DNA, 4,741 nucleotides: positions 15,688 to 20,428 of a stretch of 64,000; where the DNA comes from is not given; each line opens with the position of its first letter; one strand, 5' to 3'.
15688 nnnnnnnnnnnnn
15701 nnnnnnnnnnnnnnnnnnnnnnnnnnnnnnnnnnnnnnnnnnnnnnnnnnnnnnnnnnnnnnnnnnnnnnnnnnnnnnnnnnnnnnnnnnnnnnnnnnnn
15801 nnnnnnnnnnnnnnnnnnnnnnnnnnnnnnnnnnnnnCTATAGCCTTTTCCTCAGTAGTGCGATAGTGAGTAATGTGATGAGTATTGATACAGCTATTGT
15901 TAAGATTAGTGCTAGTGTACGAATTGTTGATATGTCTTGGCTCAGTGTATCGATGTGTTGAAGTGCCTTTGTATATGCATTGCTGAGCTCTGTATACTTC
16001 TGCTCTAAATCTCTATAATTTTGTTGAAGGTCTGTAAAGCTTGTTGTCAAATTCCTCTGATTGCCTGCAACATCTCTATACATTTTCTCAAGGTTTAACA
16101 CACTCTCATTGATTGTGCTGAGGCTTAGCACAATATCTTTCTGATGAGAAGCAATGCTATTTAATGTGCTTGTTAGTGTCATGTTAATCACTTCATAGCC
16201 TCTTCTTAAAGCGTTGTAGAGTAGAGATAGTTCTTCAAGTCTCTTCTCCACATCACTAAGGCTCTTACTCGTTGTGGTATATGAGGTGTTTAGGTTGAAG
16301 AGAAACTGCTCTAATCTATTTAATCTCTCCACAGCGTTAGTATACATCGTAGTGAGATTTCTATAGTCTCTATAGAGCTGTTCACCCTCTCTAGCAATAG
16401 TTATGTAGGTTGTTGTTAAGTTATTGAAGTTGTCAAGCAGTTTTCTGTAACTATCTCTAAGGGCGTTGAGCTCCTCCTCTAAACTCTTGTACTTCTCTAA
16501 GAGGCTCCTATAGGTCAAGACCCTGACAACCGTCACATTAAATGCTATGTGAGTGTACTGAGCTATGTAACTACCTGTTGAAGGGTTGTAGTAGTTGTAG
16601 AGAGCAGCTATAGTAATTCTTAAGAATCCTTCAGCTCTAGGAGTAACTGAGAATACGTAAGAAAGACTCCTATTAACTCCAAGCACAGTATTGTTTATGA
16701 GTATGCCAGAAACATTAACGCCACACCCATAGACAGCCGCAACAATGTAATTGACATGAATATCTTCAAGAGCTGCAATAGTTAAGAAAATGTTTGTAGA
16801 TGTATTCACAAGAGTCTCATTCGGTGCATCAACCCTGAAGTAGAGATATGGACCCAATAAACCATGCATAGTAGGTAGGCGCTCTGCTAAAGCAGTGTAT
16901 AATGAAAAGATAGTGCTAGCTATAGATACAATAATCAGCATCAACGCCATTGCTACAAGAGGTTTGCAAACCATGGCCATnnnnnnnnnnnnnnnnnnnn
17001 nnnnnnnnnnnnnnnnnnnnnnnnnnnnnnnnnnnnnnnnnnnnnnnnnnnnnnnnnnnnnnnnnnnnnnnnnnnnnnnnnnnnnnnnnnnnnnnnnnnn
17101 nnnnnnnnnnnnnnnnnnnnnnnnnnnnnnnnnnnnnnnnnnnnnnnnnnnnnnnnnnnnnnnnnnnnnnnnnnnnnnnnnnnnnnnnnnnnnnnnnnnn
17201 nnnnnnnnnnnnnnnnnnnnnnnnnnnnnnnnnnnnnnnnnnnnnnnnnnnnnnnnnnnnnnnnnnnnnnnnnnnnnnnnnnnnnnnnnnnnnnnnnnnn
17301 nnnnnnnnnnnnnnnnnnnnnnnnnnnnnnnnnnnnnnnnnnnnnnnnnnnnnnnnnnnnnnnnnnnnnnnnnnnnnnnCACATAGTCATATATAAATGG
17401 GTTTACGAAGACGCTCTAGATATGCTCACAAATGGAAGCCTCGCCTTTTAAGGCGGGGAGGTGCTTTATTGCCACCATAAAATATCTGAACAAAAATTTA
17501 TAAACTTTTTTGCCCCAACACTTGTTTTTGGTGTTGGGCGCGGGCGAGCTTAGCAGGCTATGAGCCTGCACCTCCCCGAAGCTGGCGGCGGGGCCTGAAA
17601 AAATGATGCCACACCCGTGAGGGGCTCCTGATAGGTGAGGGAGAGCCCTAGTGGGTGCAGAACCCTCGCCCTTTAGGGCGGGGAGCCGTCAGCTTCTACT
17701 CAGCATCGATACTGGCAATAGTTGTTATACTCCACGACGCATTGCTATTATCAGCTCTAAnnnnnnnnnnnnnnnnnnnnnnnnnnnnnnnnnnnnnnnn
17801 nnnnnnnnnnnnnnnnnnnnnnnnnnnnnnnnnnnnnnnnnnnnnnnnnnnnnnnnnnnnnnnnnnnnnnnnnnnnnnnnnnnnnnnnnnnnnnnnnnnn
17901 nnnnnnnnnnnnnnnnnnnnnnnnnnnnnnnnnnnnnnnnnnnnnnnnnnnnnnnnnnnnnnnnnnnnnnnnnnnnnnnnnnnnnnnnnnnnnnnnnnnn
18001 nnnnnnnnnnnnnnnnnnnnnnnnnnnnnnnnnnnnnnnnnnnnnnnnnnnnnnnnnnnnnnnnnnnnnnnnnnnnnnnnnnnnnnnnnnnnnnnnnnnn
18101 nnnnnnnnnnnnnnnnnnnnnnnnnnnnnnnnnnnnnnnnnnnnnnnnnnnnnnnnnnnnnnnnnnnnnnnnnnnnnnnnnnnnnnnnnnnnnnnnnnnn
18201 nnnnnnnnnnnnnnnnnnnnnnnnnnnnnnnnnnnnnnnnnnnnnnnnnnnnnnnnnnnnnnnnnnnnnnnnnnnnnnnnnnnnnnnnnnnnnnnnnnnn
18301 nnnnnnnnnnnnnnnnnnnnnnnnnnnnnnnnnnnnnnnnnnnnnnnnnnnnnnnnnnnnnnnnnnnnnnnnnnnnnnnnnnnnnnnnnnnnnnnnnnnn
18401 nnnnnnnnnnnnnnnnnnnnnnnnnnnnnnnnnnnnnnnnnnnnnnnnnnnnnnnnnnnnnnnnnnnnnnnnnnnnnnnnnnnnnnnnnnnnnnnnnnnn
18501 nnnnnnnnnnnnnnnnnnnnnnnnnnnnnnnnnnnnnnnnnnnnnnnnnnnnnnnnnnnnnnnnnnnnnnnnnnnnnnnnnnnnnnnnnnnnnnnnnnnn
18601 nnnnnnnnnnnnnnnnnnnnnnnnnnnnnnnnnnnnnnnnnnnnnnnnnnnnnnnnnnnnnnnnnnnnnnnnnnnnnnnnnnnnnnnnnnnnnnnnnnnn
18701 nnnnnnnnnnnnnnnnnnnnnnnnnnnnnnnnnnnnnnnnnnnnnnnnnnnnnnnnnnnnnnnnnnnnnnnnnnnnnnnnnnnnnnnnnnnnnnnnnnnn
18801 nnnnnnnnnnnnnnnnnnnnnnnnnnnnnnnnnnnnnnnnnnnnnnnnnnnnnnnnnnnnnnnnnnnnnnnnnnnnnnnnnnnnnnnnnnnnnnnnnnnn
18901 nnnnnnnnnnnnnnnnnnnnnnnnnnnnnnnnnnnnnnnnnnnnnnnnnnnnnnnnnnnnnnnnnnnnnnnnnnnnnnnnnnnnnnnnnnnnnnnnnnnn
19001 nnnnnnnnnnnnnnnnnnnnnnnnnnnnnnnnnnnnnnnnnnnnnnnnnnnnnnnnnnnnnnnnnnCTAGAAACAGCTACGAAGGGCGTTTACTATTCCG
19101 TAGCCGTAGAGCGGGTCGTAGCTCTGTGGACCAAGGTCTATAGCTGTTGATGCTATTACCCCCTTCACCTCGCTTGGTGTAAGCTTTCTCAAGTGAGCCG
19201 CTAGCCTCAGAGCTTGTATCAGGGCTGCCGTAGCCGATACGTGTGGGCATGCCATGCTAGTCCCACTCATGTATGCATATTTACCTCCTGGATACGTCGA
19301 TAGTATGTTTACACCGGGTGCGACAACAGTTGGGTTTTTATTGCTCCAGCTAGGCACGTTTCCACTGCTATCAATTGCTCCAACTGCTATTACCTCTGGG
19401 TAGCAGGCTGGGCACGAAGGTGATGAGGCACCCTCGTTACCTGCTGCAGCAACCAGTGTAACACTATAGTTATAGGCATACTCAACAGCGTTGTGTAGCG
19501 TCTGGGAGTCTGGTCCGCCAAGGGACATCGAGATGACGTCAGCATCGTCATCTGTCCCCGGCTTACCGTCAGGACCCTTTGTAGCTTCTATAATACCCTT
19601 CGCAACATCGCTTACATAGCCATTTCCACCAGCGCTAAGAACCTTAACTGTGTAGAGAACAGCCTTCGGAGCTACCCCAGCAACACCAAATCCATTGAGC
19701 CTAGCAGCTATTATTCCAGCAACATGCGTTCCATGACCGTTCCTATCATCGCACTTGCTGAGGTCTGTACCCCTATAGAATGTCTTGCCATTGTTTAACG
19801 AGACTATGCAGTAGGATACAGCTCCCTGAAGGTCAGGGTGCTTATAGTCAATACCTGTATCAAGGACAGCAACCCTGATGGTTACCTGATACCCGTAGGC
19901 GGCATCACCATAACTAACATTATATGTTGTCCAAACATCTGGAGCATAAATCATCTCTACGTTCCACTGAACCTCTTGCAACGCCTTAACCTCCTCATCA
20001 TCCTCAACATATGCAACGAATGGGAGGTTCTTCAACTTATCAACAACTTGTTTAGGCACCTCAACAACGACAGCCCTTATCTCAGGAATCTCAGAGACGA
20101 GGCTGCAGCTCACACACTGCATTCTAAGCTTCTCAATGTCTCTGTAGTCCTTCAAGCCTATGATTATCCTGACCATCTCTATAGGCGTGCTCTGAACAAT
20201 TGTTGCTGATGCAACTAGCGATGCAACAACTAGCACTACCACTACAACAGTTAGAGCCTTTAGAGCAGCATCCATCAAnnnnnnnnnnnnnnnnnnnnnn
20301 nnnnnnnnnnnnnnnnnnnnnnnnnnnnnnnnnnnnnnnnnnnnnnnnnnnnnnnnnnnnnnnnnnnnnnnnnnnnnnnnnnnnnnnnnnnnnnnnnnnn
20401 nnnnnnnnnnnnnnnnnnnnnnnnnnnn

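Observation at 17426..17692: IS200/IS605 MITE with compensatory guide/target change (GAAG-TCAC) and its own TATA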

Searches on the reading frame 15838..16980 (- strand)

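Call 4: search_protein_families(library=pfam, proteins=[window:15838-16980:-])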
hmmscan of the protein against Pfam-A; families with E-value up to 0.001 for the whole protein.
window:15838-16980:- (380 aa): 8 families
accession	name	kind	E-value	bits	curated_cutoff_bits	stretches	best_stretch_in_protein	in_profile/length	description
PF03961.19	FapA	-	4.2e-06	27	31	0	67-234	70-235/272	Flagellar Assembly Protein A beta solenoid domain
PF06160.17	EzrA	-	7.7e-06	24.9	39.6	0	232-354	306-427/557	Septation ring formation regulator, EzrA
PF13851.11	GAS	-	6.5e-05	22.9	32.3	0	272-335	48-135/200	Growth-arrest specific micro-tubule binding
PF08647.16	BRE1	-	0.00026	21.5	27.9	0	296-356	7-67/95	BRE1 E3 ubiquitin ligase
PF10046.14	BLOC1_2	-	0.00027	21.7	33.4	0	286-357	14-81/96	Biogenesis of lysosome-related organelles complex-1 subunit 2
PF04108.17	ATG17_like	-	0.00031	20.8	43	0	161-356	62-258/355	Autophagy protein ATG17-like domain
PF04136.21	COG3_N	-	0.00042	20.7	27.9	0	161-224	10-76/147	Conserved oligomeric Golgi complex subunit 3, N-terminal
PF18757.6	Nmad5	-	0.00089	19.8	27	0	156-276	49-163/206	Nucleotide modification associated domain 5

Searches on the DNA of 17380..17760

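Call 36: search_rna_families(source=window, start=17380, end=17760, threshold=evalue, max_evalue=10)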
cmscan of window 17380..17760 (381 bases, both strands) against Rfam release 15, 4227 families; matches with E-value up to 10: 9.
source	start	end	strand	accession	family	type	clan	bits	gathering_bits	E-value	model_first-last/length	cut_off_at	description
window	17572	17705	+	RF00062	HgcC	Gene;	-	20.6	50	0.011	1-130/130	no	HgcC family RNA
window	17446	17537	+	RF01810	pntA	Gene; sRNA;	-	18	54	3.1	1-62/62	no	pntA sRNA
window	17523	17625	-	RF02794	Pab19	Gene; snRNA; snoRNA; HACA-box;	-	16.5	55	3.1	1-102/102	no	Pab19 RNA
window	17388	17470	+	RF01772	rnk_pseudo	Cis-reg; leader;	-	15.7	55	3.7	1-108/108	no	Pseudomonas rnk leader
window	17467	17533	+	RF02054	STnc420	Gene; sRNA;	-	15.2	70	4.1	1-58/58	no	Salmonella enterica sRNA STnc420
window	17664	17683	+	RF02656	sot0042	Gene; sRNA;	-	14.5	88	0.14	154-173/174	no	Sense overlapping transcript RNA 0042 (sot)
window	17438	17459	+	RF02656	sot0042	Gene; sRNA;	-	13.2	88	0.35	153-174/174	no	Sense overlapping transcript RNA 0042 (sot)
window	17380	17481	+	RF00062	HgcC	Gene;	-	12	50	2.2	23-130/130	5'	HgcC family RNA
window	17480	17539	-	RF01264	snR83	Gene; snRNA; snoRNA; HACA-box;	CL00023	11.3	75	3.1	1-308/308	no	Small nucleolar RNA snR83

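Call 38: search_rna_families(source=window, start=17500, end=17730, threshold=evalue, max_evalue=1, show_alignments=1)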
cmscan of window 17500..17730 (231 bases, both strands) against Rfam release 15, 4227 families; matches with E-value up to 1: 3.
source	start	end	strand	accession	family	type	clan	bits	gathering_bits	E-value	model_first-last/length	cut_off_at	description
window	17572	17705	+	RF00062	HgcC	Gene;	-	20.6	50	0.0065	1-130/130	no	HgcC family RNA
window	17662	17684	+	RF02656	sot0042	Gene; sRNA;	-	17.1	88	0.014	152-174/174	no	Sense overlapping transcript RNA 0042 (sot)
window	17663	17684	-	RF02656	sot0042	Gene; sRNA;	-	12.1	88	0.43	153-174/174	no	Sense overlapping transcript RNA 0042 (sot)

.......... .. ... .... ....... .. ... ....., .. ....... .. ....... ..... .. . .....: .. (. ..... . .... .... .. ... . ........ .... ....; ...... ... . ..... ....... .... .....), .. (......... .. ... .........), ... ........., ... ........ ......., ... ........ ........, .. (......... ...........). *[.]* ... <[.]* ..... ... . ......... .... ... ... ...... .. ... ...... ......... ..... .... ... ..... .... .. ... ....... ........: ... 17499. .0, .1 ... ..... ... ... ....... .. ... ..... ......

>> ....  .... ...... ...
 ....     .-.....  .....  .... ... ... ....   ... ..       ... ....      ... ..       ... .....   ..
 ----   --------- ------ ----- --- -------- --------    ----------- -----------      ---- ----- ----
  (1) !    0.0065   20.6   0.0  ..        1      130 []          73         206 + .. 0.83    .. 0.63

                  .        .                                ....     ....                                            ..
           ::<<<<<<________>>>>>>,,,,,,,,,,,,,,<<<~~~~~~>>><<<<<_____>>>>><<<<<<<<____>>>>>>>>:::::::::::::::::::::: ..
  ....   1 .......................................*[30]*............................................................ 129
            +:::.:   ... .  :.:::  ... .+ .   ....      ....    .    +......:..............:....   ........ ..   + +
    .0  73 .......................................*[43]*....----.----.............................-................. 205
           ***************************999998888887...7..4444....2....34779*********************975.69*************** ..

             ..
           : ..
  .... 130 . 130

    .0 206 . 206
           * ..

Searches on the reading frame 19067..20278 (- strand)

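Call 4: search_protein_families(library=pfam, proteins=[window:19067-20278:-])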
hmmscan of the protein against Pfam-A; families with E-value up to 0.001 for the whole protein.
window:19067-20278:- (403 aa): 2 families
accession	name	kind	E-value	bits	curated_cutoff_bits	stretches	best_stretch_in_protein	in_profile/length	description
PF00082.27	Peptidase_S8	-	2.6e-61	207.9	21.8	1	134-394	4-288/288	Subtilase family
PF22148.1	Fervidolysin_NPro-like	-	0.00028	21.6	21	1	38-92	20-79/81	Fervidolysin N-terminal prodomain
